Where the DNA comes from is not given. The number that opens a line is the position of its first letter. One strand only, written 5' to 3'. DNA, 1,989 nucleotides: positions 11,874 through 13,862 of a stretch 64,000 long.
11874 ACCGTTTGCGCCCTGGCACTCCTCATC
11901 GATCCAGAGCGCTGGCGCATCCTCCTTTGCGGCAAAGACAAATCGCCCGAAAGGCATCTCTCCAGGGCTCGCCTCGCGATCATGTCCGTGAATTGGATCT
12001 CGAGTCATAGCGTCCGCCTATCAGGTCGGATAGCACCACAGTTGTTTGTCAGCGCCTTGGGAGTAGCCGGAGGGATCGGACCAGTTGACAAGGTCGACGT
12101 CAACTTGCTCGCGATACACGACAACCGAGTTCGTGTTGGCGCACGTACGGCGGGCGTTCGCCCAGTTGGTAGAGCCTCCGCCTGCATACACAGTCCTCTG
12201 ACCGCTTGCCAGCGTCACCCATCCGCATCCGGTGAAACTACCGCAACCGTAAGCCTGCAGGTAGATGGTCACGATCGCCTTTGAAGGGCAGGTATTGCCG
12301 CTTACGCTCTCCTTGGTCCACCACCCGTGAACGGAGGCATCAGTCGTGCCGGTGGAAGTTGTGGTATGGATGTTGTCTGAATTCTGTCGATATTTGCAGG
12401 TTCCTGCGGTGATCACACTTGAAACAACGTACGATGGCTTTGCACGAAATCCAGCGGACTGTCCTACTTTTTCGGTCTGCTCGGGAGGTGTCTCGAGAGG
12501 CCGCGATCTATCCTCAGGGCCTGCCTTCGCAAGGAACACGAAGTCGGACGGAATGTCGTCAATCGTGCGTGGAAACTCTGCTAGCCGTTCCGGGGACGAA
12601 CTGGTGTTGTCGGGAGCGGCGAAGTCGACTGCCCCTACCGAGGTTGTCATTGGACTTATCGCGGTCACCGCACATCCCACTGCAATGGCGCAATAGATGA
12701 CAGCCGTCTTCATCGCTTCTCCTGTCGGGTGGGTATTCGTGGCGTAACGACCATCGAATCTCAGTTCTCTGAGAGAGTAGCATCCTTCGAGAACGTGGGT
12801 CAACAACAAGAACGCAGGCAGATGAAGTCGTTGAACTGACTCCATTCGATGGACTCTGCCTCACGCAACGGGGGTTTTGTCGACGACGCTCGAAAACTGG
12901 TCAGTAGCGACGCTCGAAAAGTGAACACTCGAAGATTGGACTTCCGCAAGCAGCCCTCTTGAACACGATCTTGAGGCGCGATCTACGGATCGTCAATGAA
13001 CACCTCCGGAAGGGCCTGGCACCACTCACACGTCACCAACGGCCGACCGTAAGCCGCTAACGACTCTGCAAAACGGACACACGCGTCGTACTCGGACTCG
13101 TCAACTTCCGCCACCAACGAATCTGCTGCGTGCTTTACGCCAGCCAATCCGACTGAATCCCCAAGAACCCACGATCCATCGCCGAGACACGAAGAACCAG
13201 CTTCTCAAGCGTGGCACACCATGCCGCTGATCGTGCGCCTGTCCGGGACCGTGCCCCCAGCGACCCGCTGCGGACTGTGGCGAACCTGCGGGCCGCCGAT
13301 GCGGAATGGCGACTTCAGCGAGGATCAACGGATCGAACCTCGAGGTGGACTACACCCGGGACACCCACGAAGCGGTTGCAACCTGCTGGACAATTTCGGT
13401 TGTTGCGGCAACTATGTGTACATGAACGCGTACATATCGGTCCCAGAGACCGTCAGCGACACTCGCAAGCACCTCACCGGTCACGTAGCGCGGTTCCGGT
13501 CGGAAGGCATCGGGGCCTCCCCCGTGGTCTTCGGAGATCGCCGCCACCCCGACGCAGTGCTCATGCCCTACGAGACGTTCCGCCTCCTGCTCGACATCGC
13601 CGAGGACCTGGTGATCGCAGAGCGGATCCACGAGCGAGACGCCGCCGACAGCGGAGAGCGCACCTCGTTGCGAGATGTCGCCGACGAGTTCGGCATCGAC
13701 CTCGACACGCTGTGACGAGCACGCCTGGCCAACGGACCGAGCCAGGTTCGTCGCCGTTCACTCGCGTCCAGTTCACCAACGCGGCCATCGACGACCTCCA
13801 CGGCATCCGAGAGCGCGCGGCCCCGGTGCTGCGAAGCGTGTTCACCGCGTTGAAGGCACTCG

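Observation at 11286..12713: Cargo operon: secreted six-cysteine protein plus tightly linked cytoplasmic partner. This is the best candidate for an undescribed two-component (toxin/immunity-like) system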

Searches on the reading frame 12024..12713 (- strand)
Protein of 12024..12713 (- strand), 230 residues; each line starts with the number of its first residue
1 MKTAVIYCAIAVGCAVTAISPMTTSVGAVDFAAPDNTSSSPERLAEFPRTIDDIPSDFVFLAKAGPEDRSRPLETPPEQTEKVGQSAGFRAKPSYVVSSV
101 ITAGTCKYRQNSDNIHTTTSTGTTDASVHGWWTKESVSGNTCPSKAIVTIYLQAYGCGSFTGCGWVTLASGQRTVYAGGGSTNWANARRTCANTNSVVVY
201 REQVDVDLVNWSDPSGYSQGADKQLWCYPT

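Call 3: search_protein_families(library=pfam, proteins=[window:12024-12713:-], max_evalue=1)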
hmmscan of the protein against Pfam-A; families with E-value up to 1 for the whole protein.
window:12024-12713:- (230 aa): 0 families

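Call 4: search_protein_families(library=ncbifam, proteins=[window:12024-12713:-], max_evalue=1)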
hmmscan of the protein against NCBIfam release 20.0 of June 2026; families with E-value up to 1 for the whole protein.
window:12024-12713:- (230 aa): 0 families

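Call 7: find_homologous_proteins(query=window:12024-12713:-)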
Query window:12024-12713:- (230 aa): 43 proteins with E <= 0.001 among 476 candidates.
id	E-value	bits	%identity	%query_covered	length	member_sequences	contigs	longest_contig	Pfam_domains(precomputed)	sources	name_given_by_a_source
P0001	3.7e-152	522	100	100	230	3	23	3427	-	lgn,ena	-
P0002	2.3e-68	248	57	96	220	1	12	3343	-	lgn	-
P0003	1.4e-63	233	57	82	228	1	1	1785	-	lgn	-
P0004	5.2e-59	218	61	80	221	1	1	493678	-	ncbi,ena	-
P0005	7.9e-56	207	62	74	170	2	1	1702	-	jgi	jgi:hypothetical protein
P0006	1.8e-33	134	55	58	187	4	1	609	-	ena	-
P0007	2.4e-33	134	55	58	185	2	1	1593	-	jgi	jgi:hypothetical protein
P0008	9.1e-33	132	48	69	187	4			-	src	-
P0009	3.1e-31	127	57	56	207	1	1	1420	-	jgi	jgi:hypothetical protein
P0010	8.8e-31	125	58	57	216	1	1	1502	-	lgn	-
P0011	9.2e-31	125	49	63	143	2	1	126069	-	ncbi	ncbi:hypothetical protein [Aeromicrobium sp. P5_D10]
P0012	1.7e-30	124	46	71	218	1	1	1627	-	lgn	-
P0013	2.0e-30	124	46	67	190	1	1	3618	-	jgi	jgi:hypothetical protein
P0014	2.0e-30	124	58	57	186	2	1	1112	-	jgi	jgi:hypothetical protein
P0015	2.5e-30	124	49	67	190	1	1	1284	-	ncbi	-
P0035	8.3e-27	112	50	58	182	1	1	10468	-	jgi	jgi:hypothetical protein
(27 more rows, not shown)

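Call 10: find_encoding_contigs(protein=P0004, flank=10000, max_places=3)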
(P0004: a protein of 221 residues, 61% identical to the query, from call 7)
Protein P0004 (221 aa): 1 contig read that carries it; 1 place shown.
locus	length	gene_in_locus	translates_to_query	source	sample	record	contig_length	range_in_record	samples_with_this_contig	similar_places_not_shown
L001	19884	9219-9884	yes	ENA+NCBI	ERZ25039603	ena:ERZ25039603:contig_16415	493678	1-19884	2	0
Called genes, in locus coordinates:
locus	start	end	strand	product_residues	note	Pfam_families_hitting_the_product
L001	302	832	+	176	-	-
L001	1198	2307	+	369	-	PF25852:DUF6242_C (faint)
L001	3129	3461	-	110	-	PF18478:PIN_10 (weak), PF18480:DUF5615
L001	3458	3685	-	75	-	PF04255:DUF433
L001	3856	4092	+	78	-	PF12728:HTH_17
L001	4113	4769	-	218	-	PF00589:Phage_integrase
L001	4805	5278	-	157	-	PF14659:Phage_int_SAM_3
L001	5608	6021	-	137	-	PF01850:PIN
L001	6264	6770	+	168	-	-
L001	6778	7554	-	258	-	PF13358:DDE_3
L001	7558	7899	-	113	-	PF13518:HTH_28 (weak), PF13551:HTH_29 (weak), PF13565:HTH_32 (weak)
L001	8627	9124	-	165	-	PF01047:MarR (weak), PF12802:MarR_2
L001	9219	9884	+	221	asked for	-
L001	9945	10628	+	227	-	-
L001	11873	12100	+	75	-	PF12728:HTH_17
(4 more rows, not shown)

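Call 16: search_solved_structures(query=A1, max_evalue=10, show_alignments=2)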
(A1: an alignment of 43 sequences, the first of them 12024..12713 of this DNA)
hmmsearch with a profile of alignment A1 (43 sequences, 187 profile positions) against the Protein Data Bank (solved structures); distinct sequences matched with E-value up to 10: 0.

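Call 23: predict_structure(alignment_id=A1)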
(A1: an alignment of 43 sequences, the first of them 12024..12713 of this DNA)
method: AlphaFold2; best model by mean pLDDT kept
length: 230 residues; sequences in the alignment: 43
mean_pLDDT: 80.7   pTM: 0.73
mean pLDDT of the five models: 80.7, 80.0, 79.7, 77.9, 77.6
residues with pLDDT >= 90: 114; 70-90: 44; 50-70: 54; < 50: 18
segments of 3 or more residues with pLDDT < 50: 1-3, 37-41
pLDDT, mean of each block of 10 residues (from residue 1): 53 54 53 53 68 93 91 60 55 76 91 93 94 80 92 95 94 94 95 97 93 85 95
secondary structure, 60 per line:
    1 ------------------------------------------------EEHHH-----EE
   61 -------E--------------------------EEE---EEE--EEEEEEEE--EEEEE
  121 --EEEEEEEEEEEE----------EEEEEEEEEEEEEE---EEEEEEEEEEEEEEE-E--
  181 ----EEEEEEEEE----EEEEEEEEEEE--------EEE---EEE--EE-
elements in order: E95-97 E101-103 E106-113 E116-120 E123-134 E145-158 E162-176 E185-193 E198-208 E217-219 E223-225
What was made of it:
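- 12432..12629 (-): Acidic, Pro-rich linker (residues 29-94). It includes the clade-specific conserved segment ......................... Residues 51-70 are modelled with pLDDT above 90 (call 23).
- Closest known: ABP systems of Gram-positive bacteria. Different: No helix is modelled ahead of the domain, whereas the BetaH domain is described as a beta-sheet around a central alpha-helix (call 23).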

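Call 28: fold_search(model_id=the predicted structure, library=pdb)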
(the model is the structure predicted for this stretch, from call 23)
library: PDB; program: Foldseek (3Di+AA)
matches with E <= 10: 1173; with E <= 0.001: 0
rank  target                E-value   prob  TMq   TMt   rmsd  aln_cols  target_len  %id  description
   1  4x7c_D                3.7e-03  0.99  0.28  0.45   7.0       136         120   14  Crystal structure of Saga-2006 GII.4 P domain in complex with Nano-85 (released 2014-12-31)
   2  8jyq_D                3.9e-03  0.92  0.21  0.27   7.6       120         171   17  Crystal structure of cancer-specific anti-HER2 antibody H2Mab-214 in complex with epitope peptide (released 2024-03-13)
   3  8jyq_A                7.7e-03  0.92  0.23  0.28   7.2       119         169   17  Crystal structure of cancer-specific anti-HER2 antibody H2Mab-214 in complex with epitope peptide (released 2024-03-13)
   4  5o04_D                9.0e-03  0.98  0.28  0.44   6.8       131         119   14  GII.10 Vietnam 026 norovirus protruding domain in complex with Nanobody Nano-26 and Nano-85 (released 2017-10-04)
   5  5o04_C                9.0e-03  0.98  0.28  0.45   7.0       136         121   14  GII.10 Vietnam 026 norovirus protruding domain in complex with Nanobody Nano-26 and Nano-85 (released 2017-10-04)
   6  7kjh_A                9.0e-03  0.90  0.23  0.36   7.8       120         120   12  Plasmodium falciparum protein Pf12p bound to nanobody B9 (released 2021-02-03)
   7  4x7d_D                9.5e-03  0.97  0.25  0.41   7.1       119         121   14  Crystal structure of 2012 NSW GII.4 P domain in complex with Nano-85 (released 2014-12-31)
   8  7zra_H                1.1e-02  0.99  0.31  0.51   6.9       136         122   11  Crystal structure of E.coli LexA in complex with nanobody NbSOS1(Nb14497) (released 2022-10-26)
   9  5xj3_C                1.1e-02  0.97  0.24  0.41   6.2       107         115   15  Complex structure of ipilimumab-scFv and CTLA-4 (released 2018-04-25)
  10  4x7c_C                1.2e-02  0.96  0.24  0.40   7.3       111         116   14  Crystal structure of Saga-2006 GII.4 P domain in complex with Nano-85 (released 2014-12-31)
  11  7kjh_B                1.3e-02  0.96  0.24  0.38   7.6       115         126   12  Plasmodium falciparum protein Pf12p bound to nanobody B9 (released 2021-02-03)
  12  9dng_A                1.4e-02  0.97  0.32  0.20   6.2       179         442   11  Structure of rat beta-arrestin 1 by fiducial-assisted cryo-EM (released 2025-01-22)
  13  8jxr_B                1.4e-02  0.91  0.25  0.39   7.5       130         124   14  Structure of nanobody-bound DRD1_LSD complex (released 2024-09-04)
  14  6h71_C                1.5e-02  0.97  0.28  0.46   7.7       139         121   12  GI.1 human norovirus protruding domain in complex with Nano-94 (released 2018-12-19)
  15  8dul_H                1.5e-02  0.66  0.19  0.29   8.4       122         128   13  Cryo-EM Structure of Antibody SKT05 in complex with Western Equine Encephalitis Virus spike (local refinement from VLP (released 2023-07-05)
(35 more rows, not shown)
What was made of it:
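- The best Foldseek matches include CrdA, DUF4426 and the MspA rim (call 28).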

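Call 31: search_protein_families(library=pfam, alignment_id=A1, max_evalue=1)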
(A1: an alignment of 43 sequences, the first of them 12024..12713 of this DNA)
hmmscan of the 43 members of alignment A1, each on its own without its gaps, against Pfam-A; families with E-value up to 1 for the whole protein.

A. member 1, window:12024-12713:- (230 aa): 0 families

B. families by the number of members that match (of 43 scanned): 2 families
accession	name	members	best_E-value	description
PF06679.17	DUF1180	1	0.074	Membrane protein FAM174-like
PF08255.16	Leader_Trp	1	0.99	Trp-operon Leader Peptide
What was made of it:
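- On Toxin-immunity pair (generic): No hit in Pfam, NCBIfam or PDB sequences (calls 3, 4, 16, 31).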

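Call 33: find_related_loci(query=A1, collection=metagenome_contigs, flank=6000)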
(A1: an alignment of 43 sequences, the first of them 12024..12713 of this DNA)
Query A1 (230 aa) in metagenome_contigs; peptide patterns used: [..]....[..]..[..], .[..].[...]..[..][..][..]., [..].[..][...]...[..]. (x = any residue, [..] = any of these).
168 stretches matched a pattern; 35 encode a relative of the query (tblastn E <= 1e-3); 35 distinct loci.
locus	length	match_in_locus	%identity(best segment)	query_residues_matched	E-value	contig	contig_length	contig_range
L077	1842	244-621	56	96-229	6e-41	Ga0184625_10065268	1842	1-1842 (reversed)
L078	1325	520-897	54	96-229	6e-38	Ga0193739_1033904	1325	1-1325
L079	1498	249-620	53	101-229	7e-37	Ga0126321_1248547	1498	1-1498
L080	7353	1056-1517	48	76-229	6e-36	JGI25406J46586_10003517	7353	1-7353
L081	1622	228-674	51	77-229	5e-36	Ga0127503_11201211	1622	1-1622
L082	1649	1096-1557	48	76-229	2e-35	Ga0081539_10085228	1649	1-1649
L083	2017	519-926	52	89-229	2e-34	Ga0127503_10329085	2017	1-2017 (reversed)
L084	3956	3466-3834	54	98-229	4e-34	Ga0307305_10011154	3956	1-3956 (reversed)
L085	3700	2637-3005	54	98-229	5e-34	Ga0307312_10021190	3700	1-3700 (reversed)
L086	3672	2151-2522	53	97-229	4e-34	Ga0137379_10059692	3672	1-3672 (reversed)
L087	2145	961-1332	54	98-229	1e-33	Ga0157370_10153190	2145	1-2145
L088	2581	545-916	53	97-229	1e-32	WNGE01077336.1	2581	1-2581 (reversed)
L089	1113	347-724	53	98-229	2e-32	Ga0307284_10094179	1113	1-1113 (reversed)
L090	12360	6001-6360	54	101-229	6e-31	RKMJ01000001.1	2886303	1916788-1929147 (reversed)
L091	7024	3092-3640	39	43-229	3e-29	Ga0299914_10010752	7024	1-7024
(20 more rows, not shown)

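Call 38: find_encoding_contigs(protein=P0011, flank=8000, max_places=2)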
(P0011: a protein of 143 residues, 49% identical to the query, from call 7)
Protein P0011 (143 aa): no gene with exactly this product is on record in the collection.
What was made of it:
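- Tried and rejected: One look-up (P0011) was not on record (call 38).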

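Call 39: find_encoding_contigs(protein=P0035, flank=8000, max_places=2)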
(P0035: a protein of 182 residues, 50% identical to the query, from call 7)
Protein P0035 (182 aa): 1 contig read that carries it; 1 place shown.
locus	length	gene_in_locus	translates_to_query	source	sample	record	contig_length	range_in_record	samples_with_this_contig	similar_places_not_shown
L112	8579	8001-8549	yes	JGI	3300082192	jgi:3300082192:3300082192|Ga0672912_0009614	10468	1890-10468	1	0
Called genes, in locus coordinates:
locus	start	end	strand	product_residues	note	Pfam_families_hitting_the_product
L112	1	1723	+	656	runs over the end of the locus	PF02776:TPP_enzyme_N, PF00205:TPP_enzyme_M, PF02775:TPP_enzyme_C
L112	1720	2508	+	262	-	PF03328:HpcH_HpaI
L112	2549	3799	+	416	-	PF01408:GFO_IDH_MocA, PF02894:GFO_IDH_MocA_C, PF22685:Gal80p_C-like (faint), PF22725:GFO_IDH_MocA_C3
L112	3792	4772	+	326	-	PF00389:2-Hacid_dh, PF02826:2-Hacid_dh_C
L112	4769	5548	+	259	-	PF00106:adh_short, PF08659:KR, PF13561:adh_short_C2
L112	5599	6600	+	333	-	PF01408:GFO_IDH_MocA, PF22725:GFO_IDH_MocA_C3, PF02894:GFO_IDH_MocA_C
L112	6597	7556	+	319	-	PF01261:AP_endonuc_2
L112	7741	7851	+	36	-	-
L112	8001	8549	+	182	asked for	-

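Call 49: search_protein_representatives(alignment_id=A1)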
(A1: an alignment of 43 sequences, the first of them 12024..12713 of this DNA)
Query: 43 sequences, 187 profile positions. Proteins with E-value up to 0.001 (for the whole library): 722; up to 1e-10: 476; up to 1e-30: 92. The best 150 are listed.
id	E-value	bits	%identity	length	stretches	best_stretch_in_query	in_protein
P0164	6.9e-86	303.1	-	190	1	4-187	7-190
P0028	1.2e-85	302.2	-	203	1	4-187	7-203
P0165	2.8e-69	248.9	-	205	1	6-187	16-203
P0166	2.0e-66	239.6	-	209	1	8-187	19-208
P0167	2.6e-62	226.2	-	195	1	9-187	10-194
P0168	5.0e-62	225.3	-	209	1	11-187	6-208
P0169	5.2e-62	225.2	-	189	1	8-187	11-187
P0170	2.1e-61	223.2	-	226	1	41-187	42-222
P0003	8.9e-61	221.2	-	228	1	5-187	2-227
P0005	2.2e-60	219.9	-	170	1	42-187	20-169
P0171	5.1e-60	218.7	-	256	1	41-187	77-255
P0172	8.4e-59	214.7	-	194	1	5-187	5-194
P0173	8.9e-59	214.7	-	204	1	41-187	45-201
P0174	1.5e-57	210.6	-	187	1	7-187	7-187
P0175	3.5e-57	209.4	-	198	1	5-187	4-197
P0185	3.6e-52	193.1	-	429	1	56-187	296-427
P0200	1.0e-44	168.8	-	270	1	10-187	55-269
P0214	2.4e-39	151.3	-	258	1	47-187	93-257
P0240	4.1e-32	127.7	-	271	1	100-187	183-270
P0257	3.3e-30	121.5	-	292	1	59-187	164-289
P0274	4.1e-28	114.7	-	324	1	63-146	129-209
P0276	1.0e-27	113.4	-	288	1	28-142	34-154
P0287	1.2e-26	109.9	-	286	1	43-187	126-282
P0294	7.5e-26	107.3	-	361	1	55-187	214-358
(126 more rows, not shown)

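Call 50: search_protein_families(library=pfam, proteins=[P0185, P0294, P0274, P0257, P0287, P0276, P0200, P0240, P0171, P0214], max_evalue=0.01)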
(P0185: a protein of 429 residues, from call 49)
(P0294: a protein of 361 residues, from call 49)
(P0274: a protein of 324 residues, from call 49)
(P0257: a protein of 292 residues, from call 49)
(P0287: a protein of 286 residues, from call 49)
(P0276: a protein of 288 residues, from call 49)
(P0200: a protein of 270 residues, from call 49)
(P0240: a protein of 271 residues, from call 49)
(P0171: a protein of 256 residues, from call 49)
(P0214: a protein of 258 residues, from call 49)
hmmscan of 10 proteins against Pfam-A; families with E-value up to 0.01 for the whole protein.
P0185 (429 aa): 0 families

P0294 (361 aa): 1 family
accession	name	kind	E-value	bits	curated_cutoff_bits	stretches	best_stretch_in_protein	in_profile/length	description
PF25275.1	Golvesin_C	-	0.0029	18.1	31.6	1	163-221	14-73/132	Golvesin C-terminal domain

P0274 (324 aa): 0 families

P0257 (292 aa): 0 families

P0287 (286 aa): 0 families

P0276 (288 aa): 0 families

P0200 (270 aa): 0 families

P0240 (271 aa): 0 families

P0171 (256 aa): 0 families

P0214 (258 aa): 0 families
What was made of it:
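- Tried and rejected: One Golvesin_C hit at E 0.003 is below cut-off (call 50).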

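Call 53: search_protein_families(library=padloc, proteins=[window:12024-12713:-], max_evalue=0.1)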
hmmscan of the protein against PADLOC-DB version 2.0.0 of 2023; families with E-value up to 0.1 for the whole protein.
window:12024-12713:- (230 aa): 0 families

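Call 54: find_encoding_contigs(protein=P0002, flank=5000, max_places=3)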
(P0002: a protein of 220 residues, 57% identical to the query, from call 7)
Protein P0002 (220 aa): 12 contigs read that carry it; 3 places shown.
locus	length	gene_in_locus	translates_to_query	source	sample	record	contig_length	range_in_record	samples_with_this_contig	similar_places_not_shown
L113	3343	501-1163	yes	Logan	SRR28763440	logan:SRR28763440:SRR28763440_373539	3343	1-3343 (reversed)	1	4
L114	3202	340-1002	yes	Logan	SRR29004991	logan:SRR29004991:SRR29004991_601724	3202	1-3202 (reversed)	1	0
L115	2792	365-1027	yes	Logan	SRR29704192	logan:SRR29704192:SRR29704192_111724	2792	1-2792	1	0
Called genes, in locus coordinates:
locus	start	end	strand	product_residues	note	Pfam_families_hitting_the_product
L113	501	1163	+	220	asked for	-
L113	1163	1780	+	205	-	-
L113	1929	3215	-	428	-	PF00589:Phage_integrase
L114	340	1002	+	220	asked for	-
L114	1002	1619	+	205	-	-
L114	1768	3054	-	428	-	PF00589:Phage_integrase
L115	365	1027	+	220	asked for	-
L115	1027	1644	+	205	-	-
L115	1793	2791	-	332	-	?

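Call 83: search_protein_families(library=phrogs, proteins=[window:12024-12713:-], max_evalue=0.1)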
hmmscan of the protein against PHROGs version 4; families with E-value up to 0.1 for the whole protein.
window:12024-12713:- (230 aa): 0 families

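Call 86: find_encoding_contigs(protein=P0003, flank=3000, max_places=2)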
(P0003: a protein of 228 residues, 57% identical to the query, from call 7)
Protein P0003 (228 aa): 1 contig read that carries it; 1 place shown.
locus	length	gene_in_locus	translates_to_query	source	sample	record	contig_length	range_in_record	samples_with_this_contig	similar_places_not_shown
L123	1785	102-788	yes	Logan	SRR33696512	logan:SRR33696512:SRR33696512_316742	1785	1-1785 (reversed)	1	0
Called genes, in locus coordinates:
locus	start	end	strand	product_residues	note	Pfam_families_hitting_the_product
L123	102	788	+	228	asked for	-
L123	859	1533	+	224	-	-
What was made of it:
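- Checked: The real gap may therefore be 63 nt, similar to the 60-70 nt seen in related loci (calls 10, 86).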

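Call 88: find_encoding_contigs(protein=P0005, flank=3000, max_places=2)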
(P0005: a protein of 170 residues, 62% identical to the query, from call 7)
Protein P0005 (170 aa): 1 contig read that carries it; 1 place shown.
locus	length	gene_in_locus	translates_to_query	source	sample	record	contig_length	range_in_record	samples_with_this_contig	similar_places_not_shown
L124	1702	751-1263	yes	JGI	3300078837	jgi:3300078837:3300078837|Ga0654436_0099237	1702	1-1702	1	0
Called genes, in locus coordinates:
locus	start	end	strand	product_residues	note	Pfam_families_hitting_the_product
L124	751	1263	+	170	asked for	-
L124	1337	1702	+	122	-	?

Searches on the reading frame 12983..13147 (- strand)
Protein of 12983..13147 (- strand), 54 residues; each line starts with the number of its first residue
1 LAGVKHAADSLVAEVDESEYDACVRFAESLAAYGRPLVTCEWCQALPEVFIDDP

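Call 53: search_protein_families(library=padloc, proteins=[window:12983-13147:-], max_evalue=0.1)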
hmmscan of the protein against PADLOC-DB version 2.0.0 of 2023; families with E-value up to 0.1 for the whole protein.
window:12983-13147:- (54 aa): 0 families

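Call 59: search_protein_families(library=pfam, proteins=[window:12983-13147:-], max_evalue=1)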
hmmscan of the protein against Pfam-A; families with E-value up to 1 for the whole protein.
window:12983-13147:- (54 aa): 0 families

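Call 83: search_protein_families(library=phrogs, proteins=[window:12983-13147:-], max_evalue=0.1)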
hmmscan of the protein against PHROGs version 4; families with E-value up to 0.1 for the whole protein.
window:12983-13147:- (54 aa): 0 families
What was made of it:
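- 12983..13147 (-): Small ORF (54 aa, contains CEWC) upstream of gene 1 and inside the low-GC cassette. Status uncertain. No family hit (calls 53, 59, 83).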

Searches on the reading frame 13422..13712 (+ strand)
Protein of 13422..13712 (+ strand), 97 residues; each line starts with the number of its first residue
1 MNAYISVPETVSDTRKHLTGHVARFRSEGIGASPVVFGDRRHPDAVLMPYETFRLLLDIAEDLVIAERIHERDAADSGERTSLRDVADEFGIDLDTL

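Call 59: search_protein_families(library=pfam, proteins=[window:13422-13712:+], max_evalue=1)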
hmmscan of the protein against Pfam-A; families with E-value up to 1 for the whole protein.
seq(97 aa): 2 families
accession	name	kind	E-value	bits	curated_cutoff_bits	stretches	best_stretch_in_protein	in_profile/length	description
PF02604.26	PhdYeFM_antitox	-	0.0075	16.5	29.8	1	32-79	24-69/74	Antitoxin Phd_YefM, type II toxin-antitoxin system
PF18506.7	RelB-like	-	0.2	11.9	27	1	37-72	8-43/62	RelB Antitoxin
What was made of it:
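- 13422..13715 (+): Phd/YefM-like antitoxin candidate. PF02604 E 0.0075, below the Pfam cut-off (call 59).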
